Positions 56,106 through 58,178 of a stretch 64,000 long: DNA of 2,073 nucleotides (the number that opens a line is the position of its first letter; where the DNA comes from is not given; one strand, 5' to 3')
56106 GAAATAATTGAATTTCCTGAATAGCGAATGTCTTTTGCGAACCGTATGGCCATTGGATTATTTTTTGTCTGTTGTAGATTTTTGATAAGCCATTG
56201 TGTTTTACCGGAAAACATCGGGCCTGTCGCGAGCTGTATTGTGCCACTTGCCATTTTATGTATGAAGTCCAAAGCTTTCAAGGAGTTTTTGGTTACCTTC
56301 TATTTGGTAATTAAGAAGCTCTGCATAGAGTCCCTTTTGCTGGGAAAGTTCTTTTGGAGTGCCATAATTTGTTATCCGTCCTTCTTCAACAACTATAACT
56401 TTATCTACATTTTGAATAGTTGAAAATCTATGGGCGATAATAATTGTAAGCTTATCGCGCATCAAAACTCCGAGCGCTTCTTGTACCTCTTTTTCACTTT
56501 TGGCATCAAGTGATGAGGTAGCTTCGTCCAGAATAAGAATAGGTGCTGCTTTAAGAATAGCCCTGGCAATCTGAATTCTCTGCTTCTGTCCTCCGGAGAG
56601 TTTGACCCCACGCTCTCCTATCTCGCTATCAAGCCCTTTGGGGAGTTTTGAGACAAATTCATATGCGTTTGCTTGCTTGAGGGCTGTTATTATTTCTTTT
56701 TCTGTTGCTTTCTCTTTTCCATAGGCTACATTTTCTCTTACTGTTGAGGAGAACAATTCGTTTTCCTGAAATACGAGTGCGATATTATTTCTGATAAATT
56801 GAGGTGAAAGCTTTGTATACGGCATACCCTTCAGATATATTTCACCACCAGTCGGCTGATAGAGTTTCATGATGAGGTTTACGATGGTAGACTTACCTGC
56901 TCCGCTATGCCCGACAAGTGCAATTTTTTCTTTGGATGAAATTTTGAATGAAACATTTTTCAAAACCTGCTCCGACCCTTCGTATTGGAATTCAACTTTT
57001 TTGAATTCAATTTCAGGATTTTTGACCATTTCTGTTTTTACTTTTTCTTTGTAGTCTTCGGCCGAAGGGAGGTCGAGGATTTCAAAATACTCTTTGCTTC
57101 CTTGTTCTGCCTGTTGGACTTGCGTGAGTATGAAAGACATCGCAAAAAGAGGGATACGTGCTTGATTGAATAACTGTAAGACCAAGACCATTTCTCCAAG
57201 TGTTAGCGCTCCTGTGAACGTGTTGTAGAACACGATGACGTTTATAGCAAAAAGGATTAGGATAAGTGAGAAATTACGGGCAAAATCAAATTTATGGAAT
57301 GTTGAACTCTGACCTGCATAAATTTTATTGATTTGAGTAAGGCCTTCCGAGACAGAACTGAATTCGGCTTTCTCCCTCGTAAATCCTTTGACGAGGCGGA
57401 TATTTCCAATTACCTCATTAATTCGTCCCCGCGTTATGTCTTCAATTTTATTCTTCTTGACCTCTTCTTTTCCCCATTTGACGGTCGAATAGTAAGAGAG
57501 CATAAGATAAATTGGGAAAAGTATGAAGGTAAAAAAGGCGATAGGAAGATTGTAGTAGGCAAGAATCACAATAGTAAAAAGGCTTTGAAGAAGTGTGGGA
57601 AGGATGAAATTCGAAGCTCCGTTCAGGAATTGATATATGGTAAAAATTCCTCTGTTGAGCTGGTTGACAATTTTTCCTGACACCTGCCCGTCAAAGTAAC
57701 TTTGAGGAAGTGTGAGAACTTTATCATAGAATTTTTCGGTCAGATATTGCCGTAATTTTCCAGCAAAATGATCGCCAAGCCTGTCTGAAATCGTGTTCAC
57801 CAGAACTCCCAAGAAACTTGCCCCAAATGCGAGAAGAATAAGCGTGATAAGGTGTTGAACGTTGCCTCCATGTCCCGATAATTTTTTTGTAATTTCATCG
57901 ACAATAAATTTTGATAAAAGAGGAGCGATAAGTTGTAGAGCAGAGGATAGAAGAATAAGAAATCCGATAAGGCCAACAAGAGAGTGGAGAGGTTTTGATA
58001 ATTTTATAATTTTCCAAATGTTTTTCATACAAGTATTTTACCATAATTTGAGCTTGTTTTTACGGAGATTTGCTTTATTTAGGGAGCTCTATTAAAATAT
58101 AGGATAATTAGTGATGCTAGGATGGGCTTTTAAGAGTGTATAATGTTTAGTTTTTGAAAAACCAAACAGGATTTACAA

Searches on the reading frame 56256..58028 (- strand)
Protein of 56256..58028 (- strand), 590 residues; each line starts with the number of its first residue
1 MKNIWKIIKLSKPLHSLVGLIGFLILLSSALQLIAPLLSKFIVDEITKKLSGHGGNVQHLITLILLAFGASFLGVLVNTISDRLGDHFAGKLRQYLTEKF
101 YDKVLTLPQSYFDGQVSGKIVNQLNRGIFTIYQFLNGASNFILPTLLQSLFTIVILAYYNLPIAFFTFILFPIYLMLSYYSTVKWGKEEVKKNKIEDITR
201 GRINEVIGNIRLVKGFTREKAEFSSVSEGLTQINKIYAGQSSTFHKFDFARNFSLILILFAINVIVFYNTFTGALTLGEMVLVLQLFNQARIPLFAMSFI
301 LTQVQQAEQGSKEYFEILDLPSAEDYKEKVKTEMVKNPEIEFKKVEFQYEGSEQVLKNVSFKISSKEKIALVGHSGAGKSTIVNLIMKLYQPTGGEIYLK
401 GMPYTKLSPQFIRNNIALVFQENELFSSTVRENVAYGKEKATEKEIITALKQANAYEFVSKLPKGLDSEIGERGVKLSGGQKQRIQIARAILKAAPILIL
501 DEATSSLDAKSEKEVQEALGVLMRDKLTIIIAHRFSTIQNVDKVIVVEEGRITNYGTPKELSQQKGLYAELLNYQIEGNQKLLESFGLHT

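Call 23: find_encoding_contigs(protein=window:56256-58028:-, flank=10000, max_places=1)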
Protein window:56256-58028:- (590 aa): 4 contigs read that carry it; 1 place shown.
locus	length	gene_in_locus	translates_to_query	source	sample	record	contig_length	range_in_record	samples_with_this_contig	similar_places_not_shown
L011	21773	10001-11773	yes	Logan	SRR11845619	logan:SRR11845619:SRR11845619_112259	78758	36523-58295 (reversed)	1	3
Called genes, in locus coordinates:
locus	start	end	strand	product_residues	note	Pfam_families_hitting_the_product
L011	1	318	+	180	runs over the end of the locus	-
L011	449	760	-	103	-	PF00338:Ribosomal_S10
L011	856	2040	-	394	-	PF00009:GTP_EFTU, PF03144:GTP_EFTU_D2, PF03143:GTP_EFTU_D3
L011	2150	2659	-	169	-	PF04239:DUF421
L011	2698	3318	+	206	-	PF00717:Peptidase_S24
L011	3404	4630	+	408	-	PF00817:IMS, PF11798:IMS_HHH (weak), PF11799:IMS_C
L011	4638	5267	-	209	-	PF03575:Peptidase_S51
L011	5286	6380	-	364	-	PF00704:Glyco_hydro_18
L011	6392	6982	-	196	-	PF02545:Maf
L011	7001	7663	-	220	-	-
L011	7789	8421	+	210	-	PF13399:LytR_C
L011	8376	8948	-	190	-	-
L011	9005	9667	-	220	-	PF06737:Transglycosylas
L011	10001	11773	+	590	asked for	PF00664:ABC_membrane, PF00005:ABC_tran, PF02463:SMC_N (weak)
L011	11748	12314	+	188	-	PF00265:TK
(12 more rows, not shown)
